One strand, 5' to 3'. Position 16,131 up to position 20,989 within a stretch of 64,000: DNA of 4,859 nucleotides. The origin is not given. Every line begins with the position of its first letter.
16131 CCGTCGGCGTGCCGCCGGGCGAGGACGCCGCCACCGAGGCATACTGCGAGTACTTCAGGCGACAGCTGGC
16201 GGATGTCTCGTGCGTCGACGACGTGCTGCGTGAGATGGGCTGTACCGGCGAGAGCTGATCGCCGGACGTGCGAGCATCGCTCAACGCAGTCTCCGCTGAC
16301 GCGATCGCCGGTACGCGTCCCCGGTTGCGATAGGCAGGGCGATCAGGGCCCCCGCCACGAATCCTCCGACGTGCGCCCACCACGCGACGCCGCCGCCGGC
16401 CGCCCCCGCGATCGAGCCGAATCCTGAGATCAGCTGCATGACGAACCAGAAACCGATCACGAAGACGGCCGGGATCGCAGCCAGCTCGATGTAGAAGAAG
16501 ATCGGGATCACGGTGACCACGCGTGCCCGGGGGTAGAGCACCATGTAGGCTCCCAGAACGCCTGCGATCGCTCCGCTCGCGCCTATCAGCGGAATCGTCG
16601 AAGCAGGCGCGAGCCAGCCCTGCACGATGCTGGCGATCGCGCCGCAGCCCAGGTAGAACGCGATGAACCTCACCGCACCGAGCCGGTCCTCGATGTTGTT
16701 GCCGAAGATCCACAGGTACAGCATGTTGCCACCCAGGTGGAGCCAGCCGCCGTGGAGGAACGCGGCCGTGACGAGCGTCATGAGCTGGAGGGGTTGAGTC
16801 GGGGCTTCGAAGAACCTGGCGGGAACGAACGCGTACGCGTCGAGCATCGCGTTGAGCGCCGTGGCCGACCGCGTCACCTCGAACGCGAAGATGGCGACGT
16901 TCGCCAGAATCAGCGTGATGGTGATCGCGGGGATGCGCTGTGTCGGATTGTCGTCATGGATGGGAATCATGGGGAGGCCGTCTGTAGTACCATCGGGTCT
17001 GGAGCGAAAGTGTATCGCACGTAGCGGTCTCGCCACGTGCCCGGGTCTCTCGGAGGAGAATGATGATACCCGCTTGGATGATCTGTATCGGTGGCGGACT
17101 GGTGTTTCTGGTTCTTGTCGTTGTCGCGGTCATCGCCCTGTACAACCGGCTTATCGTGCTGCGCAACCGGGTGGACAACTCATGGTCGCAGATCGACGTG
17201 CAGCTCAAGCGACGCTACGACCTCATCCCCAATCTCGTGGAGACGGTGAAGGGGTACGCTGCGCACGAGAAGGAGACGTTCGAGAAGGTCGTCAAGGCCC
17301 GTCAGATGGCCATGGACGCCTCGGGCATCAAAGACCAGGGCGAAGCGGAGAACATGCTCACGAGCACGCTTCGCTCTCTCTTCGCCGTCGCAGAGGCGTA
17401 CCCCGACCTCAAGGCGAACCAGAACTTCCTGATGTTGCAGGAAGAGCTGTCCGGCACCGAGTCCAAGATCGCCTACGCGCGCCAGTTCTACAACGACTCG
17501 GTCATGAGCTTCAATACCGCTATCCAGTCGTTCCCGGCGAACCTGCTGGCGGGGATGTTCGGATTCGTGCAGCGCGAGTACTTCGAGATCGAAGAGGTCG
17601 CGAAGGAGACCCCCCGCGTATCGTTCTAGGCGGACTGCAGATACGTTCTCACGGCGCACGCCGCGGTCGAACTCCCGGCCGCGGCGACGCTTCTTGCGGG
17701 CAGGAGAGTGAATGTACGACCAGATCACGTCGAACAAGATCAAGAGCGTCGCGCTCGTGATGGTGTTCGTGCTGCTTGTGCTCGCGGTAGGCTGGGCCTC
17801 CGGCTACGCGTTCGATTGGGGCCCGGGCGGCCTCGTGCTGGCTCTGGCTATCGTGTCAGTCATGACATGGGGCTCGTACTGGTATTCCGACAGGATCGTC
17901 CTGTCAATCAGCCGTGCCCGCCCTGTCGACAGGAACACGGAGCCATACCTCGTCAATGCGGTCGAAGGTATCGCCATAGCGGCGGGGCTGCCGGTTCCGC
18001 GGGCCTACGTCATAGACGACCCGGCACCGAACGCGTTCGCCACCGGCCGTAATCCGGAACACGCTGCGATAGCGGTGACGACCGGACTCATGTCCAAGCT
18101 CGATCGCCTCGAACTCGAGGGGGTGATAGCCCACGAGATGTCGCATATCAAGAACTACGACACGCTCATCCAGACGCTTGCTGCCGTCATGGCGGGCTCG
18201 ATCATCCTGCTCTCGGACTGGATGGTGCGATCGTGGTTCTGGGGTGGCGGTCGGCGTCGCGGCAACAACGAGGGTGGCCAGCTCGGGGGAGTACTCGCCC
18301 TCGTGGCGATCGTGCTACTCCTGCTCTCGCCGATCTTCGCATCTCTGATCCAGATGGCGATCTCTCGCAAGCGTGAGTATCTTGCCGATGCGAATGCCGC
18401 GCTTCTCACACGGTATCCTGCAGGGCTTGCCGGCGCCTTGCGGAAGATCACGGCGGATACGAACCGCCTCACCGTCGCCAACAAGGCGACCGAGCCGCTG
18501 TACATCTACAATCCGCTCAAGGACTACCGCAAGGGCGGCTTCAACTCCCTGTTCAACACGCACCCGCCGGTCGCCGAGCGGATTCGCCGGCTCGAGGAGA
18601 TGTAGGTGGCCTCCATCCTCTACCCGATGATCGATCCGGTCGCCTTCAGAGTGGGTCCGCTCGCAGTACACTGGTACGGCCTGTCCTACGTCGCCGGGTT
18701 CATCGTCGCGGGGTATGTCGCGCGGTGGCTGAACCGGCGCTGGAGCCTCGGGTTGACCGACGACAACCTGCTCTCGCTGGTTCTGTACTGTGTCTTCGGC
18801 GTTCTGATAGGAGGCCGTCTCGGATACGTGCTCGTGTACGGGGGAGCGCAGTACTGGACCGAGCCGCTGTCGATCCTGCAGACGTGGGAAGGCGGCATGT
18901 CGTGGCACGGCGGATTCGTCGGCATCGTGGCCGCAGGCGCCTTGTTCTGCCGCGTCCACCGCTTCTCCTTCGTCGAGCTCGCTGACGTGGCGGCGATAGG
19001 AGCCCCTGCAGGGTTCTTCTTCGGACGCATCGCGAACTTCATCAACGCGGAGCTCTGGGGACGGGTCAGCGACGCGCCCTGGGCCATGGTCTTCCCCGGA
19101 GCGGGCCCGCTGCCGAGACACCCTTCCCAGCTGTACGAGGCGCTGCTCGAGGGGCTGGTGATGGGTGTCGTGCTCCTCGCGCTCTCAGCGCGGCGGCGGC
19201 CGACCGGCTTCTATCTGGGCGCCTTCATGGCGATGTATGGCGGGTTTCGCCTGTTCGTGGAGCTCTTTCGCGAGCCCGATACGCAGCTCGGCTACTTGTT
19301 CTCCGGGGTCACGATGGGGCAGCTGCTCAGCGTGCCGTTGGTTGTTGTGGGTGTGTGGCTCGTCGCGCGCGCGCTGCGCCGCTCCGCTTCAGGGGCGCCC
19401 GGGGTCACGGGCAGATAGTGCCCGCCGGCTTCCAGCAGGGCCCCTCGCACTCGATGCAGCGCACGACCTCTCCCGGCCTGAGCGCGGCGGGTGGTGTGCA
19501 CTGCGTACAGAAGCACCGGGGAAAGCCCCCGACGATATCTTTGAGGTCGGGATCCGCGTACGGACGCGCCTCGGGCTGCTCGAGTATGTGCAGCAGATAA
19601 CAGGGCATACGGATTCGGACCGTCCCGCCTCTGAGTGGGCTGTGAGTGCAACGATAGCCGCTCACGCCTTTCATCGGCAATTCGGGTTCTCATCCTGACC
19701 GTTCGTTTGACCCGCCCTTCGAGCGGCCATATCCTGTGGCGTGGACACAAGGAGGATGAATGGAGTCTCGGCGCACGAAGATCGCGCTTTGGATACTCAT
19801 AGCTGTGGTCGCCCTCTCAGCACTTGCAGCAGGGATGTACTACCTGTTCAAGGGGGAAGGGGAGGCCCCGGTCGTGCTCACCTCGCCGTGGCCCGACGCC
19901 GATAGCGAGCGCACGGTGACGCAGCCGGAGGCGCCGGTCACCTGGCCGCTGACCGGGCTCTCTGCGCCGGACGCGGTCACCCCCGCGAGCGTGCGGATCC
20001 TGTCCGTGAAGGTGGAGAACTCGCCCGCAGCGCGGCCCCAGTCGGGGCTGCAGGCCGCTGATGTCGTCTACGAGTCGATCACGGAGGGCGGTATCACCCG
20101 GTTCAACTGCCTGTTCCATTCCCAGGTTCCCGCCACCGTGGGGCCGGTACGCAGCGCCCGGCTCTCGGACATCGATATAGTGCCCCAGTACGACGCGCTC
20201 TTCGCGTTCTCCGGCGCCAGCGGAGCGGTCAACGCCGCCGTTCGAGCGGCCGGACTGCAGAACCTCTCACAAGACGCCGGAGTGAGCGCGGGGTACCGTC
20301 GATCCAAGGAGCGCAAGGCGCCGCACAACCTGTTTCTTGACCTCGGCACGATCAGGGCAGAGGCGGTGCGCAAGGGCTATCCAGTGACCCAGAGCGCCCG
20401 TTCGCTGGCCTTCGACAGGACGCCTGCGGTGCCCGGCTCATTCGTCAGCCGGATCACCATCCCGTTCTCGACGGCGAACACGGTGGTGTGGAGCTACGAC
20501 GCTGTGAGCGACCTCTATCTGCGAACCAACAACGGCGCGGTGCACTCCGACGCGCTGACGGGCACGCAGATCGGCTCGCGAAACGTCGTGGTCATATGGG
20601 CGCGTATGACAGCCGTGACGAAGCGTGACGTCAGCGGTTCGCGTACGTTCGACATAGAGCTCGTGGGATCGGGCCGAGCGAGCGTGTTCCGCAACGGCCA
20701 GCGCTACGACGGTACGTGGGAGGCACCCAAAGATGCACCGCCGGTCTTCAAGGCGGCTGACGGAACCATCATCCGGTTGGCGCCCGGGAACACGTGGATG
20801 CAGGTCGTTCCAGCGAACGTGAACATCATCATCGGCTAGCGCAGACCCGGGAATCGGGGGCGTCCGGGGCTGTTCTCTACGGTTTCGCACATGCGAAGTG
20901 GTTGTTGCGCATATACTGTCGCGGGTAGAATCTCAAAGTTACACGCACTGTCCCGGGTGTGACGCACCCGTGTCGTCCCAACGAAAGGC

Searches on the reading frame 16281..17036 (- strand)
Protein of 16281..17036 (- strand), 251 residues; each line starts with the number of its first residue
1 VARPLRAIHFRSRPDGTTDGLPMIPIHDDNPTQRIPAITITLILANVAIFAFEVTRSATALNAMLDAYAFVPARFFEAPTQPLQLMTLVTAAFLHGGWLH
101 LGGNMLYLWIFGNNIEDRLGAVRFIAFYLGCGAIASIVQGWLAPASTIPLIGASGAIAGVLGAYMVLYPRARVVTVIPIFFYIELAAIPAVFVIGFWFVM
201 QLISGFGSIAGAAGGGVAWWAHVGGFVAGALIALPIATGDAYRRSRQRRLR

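Call 12: search_protein_families(library=pfam, proteins=[window:16281-17036:-], max_evalue=0.00001)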
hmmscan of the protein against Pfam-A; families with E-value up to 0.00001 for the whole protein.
window:16281-17036:- (251 aa): 1 family
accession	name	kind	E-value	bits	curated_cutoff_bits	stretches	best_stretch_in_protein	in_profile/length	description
PF01694.28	Rhomboid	-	3.3e-35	121.8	22.6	1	84-235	3-139/143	Rhomboid domain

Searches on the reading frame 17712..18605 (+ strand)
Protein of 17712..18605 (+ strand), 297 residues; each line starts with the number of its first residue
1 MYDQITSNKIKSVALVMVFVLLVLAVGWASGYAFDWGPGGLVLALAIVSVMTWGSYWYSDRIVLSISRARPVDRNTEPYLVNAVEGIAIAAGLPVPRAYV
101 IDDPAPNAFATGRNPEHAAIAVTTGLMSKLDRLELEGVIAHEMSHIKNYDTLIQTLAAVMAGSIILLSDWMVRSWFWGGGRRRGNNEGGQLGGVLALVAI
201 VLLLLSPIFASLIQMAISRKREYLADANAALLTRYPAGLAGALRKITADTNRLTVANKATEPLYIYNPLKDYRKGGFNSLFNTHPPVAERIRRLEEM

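Call 12: search_protein_families(library=pfam, proteins=[window:17712-18605:+], max_evalue=0.00001)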
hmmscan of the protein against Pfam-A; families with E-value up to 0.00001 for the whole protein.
window:17712-18605:+ (297 aa): 1 family
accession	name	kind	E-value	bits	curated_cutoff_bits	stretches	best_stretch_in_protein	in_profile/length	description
PF01435.24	Peptidase_M48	-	1.1e-31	110.6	20.3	1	76-296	3-184/186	Peptidase family M48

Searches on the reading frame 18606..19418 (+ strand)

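Call 12: search_protein_families(library=pfam, proteins=[window:18606-19418:+], max_evalue=0.00001)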
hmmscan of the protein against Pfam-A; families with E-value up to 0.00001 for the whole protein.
window:18606-19418:+ (270 aa): 1 family
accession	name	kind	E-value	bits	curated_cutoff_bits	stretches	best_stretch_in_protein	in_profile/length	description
PF01790.23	LGT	-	3.2e-74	249.7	24.9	1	11-254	1-239/240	Prolipoprotein diacylglyceryl transferase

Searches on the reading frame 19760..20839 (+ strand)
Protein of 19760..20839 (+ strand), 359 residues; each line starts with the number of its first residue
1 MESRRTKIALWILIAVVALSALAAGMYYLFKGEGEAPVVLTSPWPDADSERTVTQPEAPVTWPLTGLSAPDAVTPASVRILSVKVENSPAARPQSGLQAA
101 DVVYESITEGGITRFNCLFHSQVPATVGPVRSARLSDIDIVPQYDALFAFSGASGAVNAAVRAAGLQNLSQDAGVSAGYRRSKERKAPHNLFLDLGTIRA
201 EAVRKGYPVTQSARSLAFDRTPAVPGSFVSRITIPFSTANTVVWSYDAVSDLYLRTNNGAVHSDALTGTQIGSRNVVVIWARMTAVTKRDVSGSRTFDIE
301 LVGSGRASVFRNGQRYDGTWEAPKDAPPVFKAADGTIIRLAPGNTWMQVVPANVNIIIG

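Call 12: search_protein_families(library=pfam, proteins=[window:19760-20839:+], max_evalue=0.00001)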
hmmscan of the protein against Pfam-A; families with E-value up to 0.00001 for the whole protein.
window:19760-20839:+ (359 aa): 2 families
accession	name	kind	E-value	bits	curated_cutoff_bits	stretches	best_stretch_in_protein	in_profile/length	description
PF11258.13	DUF3048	-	3.4e-41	141.3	25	1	64-207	1-147/148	Protein of unknown function (DUF3048) N-terminal domain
PF17479.7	DUF3048_C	-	5e-24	85.3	25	1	232-346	1-113/114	Protein of unknown function (DUF3048) C-terminal domain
